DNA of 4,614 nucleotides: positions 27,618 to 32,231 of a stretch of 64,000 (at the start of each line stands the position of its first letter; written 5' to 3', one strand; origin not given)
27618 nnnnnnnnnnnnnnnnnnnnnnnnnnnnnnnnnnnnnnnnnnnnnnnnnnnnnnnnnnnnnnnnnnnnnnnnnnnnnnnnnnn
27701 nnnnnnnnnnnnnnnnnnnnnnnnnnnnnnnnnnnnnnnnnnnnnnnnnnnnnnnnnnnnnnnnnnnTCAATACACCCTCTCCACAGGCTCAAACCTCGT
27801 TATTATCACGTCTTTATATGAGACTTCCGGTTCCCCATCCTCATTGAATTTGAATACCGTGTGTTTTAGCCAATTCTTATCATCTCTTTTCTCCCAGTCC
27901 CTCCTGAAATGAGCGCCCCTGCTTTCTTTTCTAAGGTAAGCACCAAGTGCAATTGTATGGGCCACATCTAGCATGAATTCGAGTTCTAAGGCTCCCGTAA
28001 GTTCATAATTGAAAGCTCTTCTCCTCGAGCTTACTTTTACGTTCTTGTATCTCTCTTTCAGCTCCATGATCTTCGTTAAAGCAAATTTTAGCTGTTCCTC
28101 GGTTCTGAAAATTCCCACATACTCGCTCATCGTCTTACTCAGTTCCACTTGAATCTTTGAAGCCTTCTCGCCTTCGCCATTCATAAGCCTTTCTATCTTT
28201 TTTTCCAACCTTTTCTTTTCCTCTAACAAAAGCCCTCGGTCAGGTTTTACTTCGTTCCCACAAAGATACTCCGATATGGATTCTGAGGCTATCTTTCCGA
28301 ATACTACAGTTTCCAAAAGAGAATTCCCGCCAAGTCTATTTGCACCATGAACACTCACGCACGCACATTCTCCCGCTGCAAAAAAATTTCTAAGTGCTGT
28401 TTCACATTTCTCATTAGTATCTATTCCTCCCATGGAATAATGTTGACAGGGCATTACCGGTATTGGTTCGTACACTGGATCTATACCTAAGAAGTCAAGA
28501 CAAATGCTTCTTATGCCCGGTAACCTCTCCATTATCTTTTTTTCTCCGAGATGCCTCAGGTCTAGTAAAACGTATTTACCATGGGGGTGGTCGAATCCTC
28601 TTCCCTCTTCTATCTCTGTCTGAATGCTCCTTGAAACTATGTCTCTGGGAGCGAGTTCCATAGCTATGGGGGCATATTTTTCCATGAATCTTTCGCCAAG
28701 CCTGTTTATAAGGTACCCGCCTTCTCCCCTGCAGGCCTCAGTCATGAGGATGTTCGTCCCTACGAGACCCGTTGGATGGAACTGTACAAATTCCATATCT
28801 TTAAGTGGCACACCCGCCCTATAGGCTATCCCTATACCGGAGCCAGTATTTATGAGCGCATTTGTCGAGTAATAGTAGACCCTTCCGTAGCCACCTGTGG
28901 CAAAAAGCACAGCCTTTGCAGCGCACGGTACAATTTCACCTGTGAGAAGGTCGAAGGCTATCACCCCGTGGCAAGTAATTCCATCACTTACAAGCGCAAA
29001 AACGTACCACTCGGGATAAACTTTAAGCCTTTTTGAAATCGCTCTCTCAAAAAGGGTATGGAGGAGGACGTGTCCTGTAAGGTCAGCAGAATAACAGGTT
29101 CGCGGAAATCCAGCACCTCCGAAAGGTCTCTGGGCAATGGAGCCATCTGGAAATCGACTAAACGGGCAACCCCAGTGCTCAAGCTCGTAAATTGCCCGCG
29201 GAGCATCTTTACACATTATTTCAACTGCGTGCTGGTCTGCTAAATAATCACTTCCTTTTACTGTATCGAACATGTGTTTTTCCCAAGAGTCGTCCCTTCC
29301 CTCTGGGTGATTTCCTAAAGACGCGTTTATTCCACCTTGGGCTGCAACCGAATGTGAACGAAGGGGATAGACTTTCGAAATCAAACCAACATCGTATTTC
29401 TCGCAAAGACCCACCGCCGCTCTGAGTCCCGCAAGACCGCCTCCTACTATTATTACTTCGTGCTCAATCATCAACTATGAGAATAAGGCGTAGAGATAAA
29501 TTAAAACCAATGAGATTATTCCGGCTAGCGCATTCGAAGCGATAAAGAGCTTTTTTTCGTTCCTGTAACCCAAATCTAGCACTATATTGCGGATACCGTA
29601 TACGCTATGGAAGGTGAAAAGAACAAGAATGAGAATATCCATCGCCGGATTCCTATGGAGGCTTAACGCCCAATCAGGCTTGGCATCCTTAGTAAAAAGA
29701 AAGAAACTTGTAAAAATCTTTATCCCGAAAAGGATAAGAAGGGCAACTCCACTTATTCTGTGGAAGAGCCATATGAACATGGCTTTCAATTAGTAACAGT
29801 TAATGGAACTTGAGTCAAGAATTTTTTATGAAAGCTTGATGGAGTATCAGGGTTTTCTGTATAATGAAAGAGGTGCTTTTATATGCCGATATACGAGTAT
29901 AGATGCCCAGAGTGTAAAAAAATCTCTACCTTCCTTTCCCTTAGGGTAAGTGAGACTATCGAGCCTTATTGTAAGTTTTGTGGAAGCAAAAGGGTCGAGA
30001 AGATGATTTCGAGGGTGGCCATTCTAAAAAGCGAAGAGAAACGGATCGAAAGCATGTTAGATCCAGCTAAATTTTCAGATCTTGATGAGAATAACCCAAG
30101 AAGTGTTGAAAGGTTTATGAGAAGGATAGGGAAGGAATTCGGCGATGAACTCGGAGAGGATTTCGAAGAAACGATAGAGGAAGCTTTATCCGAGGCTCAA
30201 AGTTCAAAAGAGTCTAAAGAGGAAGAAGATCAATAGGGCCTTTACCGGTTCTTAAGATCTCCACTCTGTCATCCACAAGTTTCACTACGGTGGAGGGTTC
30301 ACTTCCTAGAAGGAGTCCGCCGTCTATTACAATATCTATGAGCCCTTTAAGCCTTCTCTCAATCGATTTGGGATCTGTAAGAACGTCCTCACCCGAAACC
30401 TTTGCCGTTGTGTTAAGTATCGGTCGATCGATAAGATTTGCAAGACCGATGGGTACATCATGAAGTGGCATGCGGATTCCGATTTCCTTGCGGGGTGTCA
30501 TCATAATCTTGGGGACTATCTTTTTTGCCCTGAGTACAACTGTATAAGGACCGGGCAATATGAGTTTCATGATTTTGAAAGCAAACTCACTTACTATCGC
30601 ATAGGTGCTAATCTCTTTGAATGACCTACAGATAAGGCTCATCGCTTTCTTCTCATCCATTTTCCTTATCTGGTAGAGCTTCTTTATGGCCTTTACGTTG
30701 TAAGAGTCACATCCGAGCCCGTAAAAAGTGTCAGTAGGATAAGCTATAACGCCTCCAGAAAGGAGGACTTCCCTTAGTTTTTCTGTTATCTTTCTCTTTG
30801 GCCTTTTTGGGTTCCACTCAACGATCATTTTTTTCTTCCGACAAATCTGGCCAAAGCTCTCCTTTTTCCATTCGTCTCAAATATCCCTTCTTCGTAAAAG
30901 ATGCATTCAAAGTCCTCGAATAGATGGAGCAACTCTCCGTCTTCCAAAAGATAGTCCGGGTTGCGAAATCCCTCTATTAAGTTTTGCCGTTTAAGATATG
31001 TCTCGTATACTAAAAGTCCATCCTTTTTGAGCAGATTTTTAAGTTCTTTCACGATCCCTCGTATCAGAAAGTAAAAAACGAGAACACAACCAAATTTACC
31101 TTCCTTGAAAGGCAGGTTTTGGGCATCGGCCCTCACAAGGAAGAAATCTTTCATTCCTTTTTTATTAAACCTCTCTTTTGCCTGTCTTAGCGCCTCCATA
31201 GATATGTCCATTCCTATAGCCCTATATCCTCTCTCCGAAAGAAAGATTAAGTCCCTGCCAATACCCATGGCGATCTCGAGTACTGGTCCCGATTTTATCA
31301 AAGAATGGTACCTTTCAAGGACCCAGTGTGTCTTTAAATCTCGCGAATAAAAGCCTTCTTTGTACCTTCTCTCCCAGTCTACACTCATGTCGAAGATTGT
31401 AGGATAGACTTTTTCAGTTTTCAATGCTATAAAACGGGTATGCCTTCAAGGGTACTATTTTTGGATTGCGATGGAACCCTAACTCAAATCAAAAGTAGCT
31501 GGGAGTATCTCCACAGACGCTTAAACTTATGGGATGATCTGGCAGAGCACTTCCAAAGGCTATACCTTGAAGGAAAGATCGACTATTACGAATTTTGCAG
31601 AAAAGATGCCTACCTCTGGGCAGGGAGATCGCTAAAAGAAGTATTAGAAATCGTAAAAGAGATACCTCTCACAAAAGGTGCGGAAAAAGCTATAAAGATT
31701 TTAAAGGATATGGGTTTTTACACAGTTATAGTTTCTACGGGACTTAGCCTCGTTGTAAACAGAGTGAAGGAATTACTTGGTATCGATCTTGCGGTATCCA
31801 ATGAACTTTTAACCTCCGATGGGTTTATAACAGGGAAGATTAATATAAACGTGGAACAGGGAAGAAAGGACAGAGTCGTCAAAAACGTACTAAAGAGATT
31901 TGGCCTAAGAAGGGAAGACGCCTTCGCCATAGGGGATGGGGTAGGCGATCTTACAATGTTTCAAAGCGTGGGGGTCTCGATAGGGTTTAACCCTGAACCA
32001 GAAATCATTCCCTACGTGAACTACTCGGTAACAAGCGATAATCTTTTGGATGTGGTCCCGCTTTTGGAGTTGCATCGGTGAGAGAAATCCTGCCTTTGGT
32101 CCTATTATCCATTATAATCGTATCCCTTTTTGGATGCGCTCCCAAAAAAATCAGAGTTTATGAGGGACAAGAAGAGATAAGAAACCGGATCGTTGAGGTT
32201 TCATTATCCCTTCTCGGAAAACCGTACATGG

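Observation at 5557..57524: Recurrent promoter-abutting start codons suggest first genes of transcription units are leaderless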

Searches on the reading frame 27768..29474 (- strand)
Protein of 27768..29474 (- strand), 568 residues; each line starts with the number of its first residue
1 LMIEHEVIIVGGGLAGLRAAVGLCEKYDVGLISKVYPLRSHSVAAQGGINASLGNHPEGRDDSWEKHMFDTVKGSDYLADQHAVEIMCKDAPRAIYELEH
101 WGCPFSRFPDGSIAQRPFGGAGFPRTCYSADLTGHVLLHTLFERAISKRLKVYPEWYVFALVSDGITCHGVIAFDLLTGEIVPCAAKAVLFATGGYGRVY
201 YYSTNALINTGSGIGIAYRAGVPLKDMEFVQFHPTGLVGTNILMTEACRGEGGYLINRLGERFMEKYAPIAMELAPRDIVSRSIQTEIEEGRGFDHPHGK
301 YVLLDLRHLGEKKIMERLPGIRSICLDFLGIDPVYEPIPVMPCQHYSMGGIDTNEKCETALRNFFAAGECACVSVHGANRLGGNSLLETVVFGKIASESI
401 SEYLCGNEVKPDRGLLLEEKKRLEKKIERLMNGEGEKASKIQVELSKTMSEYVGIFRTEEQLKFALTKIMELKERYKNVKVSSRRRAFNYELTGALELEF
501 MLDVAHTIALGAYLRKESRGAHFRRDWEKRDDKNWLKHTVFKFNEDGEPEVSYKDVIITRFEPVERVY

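Call 9: find_related_loci(query=window:27768-29474:-, collection=genome_contigs, flank=10000)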
Query window:27768-29474:- (568 aa) in genome_contigs; peptide patterns used: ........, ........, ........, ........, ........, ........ (x = any residue, [..] = any of these).
600 stretches matched a pattern (row limit reached: there are more); 598 encode a relative of the query (tblastn E <= 1e-3); the best 80 are kept; 80 distinct loci.
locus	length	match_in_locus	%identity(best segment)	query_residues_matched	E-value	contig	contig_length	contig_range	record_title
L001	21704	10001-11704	71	1-568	0e+0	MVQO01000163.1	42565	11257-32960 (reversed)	MAG: Syntrophorhabdus sp. PtaB.Bin027 A4E59_contig000168, whole genome shotgun sequence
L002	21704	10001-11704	69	1-568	0e+0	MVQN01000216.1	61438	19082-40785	MAG: Syntrophorhabdus sp. PtaB.Bin006 A4E58_contig000216, whole genome shotgun sequence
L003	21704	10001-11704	70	1-568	0e+0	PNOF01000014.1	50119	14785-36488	MAG: Syntrophus sp. (in: bacteria) isolate SW.3.55 SW_1000326_50119, whole genome shotgun sequence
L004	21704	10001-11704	69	1-568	0e+0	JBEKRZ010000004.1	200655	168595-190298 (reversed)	MAG: Smithella sp. isolate SPRUCE 522 SPRUCE_522_4, whole genome shotgun sequence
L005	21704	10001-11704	68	1-568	0e+0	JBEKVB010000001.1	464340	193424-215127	MAG: Smithellaceae bacterium isolate SPRUCE 595 SPRUCE_595_1, whole genome shotgun sequence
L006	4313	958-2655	68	2-568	0e+0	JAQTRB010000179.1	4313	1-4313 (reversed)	MAG: Syntrophales bacterium isolate STB_153 NODE_70152_length_4313_cov_6.926183_Sandtown_B, whole genome shotgun sequenc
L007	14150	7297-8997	67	2-568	0e+0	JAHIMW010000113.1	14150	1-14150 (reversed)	MAG: Proteobacteria bacterium isolate KR13_N2.mb.84 KR13_N2.mb.84_k141_219905, whole genome shotgun sequence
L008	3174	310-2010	66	2-568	0e+0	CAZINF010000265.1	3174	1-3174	MAG TPA_asm: uncultured Syntrophus sp. isolate SRP302447_co1_400 genome assembly, contig: NODE_95858_length_3174_cov_28.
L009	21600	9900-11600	66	2-568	0e+0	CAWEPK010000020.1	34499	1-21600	MAG: uncultured delta proteobacterium isolate MFD02138.bin.2.11 genome assembly, contig: contig_71895, whole genome shot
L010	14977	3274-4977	70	1-568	0e+0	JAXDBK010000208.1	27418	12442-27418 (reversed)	MAG: Syntrophorhabdus sp. isolate POMEDNA-B16 Raw2_k127_1442703, whole genome shotgun sequence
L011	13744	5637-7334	67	2-568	0e+0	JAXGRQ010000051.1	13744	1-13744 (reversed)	MAG: Syntrophales bacterium isolate AnMBR.bin353 bin353_51, whole genome shotgun sequence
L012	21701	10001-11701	69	2-568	0e+0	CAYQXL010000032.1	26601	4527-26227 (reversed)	MAG TPA_asm: uncultured Pseudomonadota bacterium isolate SRP220891_co4_98 genome assembly, contig: NODE_2984_length_2660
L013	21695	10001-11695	60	2-568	0e+0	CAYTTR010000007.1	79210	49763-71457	MAG TPA_asm: uncultured Eubacteriales bacterium isolate SRP141376_co1_376 genome assembly, contig: NODE_805_length_79210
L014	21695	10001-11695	61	2-568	0e+0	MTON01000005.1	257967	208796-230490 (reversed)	MAG: Candidatus Aminicenantes bacterium JdFR-78 JGI24020J35080_1000014, whole genome shotgun sequence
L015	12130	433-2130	59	1-568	0e+0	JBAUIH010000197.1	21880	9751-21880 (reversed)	MAG: Candidatus Aminicenantales bacterium isolate MFD09513_ilm_asm_bin8 k127_86508, whole genome shotgun sequence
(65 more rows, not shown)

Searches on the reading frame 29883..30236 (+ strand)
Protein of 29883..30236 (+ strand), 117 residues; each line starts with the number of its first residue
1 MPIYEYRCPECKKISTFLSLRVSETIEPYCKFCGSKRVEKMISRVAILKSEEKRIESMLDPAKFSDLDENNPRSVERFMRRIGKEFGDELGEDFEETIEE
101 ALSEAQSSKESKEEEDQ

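Call 8: search_protein_families(library=pfam, proteins=[window:29883-30236:+])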
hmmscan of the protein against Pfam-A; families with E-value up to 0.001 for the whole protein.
window:29883-30236:+ (117 aa): 1 family
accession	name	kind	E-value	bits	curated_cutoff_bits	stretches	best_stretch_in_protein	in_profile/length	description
PF09723.15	Zn_ribbon_8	-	4.7e-10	39.8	34.4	1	1-42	1-41/41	Zinc ribbon domain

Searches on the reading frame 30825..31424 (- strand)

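Call 8: search_protein_families(library=pfam, proteins=[window:30825-31424:-])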
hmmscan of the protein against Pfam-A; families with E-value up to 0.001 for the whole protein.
window:30825-31424:- (199 aa): 7 families
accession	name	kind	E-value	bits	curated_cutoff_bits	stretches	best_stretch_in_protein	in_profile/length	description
PF13649.12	Methyltransf_25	-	8e-15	55.7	27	1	48-136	1-97/97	Methyltransferase domain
PF08241.18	Methyltransf_11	-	4e-13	50.2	21.2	1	49-139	1-94/95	Methyltransferase domain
PF13847.12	Methyltransf_31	-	5e-10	39.7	27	1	46-151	5-120/145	Methyltransferase domain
PF13489.12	Methyltransf_23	-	1.4e-08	35.1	27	1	42-169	20-145/164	Methyltransferase domain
PF08242.18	Methyltransf_12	-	1.1e-07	33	30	1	49-138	1-98/98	Methyltransferase domain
PF01209.24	Ubie_methyltran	-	1.4e-05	25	20.1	1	64-130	70-135/233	ubiE/COQ5 methyltransferase family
PF03848.20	TehB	-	0.00091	19.1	20.4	0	38-181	24-172/193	Tellurite resistance protein TehB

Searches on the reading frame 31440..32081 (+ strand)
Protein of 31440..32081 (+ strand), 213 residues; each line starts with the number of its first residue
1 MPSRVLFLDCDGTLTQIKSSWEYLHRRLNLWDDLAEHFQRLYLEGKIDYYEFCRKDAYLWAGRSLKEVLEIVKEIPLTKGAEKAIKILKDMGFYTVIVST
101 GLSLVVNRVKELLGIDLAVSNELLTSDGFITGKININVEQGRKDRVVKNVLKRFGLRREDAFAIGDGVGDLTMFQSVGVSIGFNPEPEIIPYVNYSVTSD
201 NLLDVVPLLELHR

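Call 8: search_protein_families(library=pfam, proteins=[window:31440-32081:+])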
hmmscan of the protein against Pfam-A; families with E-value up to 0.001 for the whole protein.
window:31440-32081:+ (213 aa): 4 families
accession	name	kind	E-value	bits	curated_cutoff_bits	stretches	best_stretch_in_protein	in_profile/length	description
PF00702.32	Hydrolase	-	3.4e-18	67.2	26.4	1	5-178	3-191/191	haloacid dehalogenase-like hydrolase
PF12710.13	HAD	-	1e-16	62.4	27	1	7-174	2-188/189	haloacid dehalogenase-like hydrolase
PF08282.18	Hydrolase_3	-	1.1e-07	32.3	20.9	1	132-183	177-228/255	haloacid dehalogenase-like hydrolase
PF13419.12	HAD_2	-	0.00051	20.6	23.8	0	67-179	68-173/178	Haloacid dehalogenase-like hydrolase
